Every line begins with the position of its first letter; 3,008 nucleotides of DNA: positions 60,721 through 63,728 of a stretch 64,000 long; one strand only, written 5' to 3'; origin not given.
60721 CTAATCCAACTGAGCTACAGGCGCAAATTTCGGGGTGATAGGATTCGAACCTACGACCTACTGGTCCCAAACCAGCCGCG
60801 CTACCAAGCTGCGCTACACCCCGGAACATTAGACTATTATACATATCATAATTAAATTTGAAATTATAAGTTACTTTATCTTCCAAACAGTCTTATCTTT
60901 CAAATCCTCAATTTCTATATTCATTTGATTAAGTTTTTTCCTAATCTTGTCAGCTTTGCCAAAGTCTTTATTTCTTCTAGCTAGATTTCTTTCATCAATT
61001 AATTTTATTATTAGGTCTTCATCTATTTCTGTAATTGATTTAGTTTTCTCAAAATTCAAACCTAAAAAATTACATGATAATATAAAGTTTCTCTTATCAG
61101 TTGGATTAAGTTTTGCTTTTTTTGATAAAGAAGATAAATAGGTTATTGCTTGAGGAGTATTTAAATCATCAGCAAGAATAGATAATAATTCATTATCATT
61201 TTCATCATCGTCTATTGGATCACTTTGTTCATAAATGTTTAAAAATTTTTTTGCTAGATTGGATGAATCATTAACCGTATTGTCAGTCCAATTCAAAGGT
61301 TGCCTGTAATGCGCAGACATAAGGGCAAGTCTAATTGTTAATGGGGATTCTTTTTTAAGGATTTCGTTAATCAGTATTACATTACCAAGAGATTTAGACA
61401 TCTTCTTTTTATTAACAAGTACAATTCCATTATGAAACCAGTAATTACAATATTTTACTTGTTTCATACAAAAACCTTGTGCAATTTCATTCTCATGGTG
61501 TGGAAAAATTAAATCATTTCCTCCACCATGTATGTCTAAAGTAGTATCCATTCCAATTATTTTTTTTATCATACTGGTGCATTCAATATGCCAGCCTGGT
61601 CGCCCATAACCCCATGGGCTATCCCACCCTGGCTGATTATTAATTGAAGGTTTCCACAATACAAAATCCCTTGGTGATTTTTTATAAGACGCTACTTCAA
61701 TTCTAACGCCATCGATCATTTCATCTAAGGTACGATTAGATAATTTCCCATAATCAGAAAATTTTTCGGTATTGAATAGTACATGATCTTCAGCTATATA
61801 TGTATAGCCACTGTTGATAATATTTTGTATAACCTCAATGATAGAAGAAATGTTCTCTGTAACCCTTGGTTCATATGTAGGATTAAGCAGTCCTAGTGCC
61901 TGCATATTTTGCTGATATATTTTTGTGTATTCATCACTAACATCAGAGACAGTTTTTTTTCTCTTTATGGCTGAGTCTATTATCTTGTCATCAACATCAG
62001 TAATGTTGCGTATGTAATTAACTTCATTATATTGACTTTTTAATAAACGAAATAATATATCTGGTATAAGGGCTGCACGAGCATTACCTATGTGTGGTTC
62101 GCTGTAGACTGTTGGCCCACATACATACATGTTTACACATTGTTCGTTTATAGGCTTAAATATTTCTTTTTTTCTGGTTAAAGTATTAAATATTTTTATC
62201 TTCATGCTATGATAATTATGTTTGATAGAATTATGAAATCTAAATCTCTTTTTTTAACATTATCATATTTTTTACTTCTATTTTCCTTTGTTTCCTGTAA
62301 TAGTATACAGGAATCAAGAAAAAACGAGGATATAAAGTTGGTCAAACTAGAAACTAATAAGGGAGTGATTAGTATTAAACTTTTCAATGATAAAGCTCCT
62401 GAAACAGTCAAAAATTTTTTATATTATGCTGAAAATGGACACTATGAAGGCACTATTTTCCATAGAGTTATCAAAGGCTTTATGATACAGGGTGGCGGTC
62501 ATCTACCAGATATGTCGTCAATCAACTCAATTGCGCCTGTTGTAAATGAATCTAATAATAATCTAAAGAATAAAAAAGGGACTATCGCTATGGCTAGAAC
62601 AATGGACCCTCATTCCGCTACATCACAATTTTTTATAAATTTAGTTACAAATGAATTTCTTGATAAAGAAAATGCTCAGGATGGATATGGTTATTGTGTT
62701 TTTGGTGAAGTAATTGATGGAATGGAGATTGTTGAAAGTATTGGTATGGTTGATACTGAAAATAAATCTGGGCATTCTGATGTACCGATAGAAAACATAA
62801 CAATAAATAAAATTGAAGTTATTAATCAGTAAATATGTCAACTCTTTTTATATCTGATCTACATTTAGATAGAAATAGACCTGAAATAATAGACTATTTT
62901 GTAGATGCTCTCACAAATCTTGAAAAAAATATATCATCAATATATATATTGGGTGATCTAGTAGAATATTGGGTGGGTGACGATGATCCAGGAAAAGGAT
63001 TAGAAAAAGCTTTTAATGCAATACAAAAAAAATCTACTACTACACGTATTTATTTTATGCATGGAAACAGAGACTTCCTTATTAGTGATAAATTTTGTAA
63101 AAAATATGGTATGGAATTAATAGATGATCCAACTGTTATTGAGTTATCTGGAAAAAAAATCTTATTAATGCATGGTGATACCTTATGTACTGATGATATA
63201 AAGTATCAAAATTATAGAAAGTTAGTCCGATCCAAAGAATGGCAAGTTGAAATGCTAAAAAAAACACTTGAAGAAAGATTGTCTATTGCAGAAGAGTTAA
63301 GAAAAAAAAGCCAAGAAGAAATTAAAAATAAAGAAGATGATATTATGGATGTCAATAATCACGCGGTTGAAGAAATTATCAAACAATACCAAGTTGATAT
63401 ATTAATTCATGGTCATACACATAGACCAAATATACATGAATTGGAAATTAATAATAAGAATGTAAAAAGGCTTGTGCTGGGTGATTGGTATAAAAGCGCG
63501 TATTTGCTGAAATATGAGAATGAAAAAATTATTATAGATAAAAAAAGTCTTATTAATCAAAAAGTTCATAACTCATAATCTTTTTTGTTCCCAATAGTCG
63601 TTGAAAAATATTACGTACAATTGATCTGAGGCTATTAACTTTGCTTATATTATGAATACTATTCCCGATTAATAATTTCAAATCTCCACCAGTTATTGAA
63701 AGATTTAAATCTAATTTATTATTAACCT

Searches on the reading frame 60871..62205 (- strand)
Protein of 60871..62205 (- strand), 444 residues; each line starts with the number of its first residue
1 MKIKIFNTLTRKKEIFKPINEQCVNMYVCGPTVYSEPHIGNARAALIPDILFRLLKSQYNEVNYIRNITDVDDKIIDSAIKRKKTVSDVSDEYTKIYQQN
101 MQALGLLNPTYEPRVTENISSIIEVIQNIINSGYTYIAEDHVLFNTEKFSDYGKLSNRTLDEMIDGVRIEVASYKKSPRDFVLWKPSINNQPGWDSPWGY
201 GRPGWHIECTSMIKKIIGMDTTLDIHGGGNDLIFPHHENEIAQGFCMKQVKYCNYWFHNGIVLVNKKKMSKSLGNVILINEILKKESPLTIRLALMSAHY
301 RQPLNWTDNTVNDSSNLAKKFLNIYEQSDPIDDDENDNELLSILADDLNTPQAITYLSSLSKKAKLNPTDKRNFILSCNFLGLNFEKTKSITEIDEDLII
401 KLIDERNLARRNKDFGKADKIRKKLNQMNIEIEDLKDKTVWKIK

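Call 43: search_protein_families(library=pfam, proteins=[window:60871-62205:-], max_evalue=0.00001)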
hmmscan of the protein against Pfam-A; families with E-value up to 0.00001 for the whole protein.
window:60871-62205:- (444 aa): 4 families
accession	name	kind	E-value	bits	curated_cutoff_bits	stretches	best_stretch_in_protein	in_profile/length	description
PF01406.26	tRNA-synt_1e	-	2.1e-115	385.7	27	1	16-314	2-299/301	tRNA synthetases class I (C) catalytic domain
PF09334.17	tRNA-synt_1g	-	1.4e-11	44.3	20.1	1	35-147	12-125/391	tRNA synthetases class I (M)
PF00133.28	tRNA-synt_1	-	7.3e-08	32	22.7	0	224-306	330-413/414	tRNA synthetases class I (I, L, M and V)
PF01921.24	tRNA-synt_1f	-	7.4e-06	25.5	27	0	261-307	275-321/360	tRNA synthetases class I (K)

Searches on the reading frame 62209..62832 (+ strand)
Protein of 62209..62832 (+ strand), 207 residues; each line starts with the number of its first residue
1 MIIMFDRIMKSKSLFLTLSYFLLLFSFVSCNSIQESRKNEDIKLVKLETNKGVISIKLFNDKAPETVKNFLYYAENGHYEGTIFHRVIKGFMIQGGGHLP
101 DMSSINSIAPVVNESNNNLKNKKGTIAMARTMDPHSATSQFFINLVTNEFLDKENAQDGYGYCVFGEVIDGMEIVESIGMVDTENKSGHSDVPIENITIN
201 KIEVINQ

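Call 77: search_protein_families(library=pfam, proteins=[window:62209-62832:+], max_evalue=0.0001)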
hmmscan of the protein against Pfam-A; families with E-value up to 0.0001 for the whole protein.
window:62209-62832:+ (207 aa): 1 family
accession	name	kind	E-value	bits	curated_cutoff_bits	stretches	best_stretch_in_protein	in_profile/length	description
PF00160.26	Pro_isomerase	-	1.6e-47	162.2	21.7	1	45-204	2-159/159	Cyclophilin type peptidyl-prolyl cis-trans isomerase/CLD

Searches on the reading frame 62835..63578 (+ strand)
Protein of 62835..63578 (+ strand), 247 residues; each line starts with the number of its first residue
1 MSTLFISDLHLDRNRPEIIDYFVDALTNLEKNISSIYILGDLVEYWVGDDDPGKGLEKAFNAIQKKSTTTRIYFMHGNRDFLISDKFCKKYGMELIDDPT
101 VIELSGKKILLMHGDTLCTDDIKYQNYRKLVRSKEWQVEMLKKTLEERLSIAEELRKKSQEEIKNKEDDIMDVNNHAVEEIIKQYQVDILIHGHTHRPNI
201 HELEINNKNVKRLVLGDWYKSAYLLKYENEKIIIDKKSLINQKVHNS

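Call 77: search_protein_families(library=pfam, proteins=[window:62835-63578:+], max_evalue=0.0001)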
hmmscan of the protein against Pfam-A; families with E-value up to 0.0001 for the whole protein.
window:62835-63578:+ (247 aa): 2 families
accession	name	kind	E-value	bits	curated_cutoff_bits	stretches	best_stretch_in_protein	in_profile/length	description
PF00149.33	Metallophos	-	5.9e-15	56.6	21.5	1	1-198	1-191/191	Calcineurin-like phosphoesterase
PF12850.12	Metallophos_2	-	4.5e-09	36.9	27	1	1-202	1-123/154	Calcineurin-like phosphoesterase superfamily domain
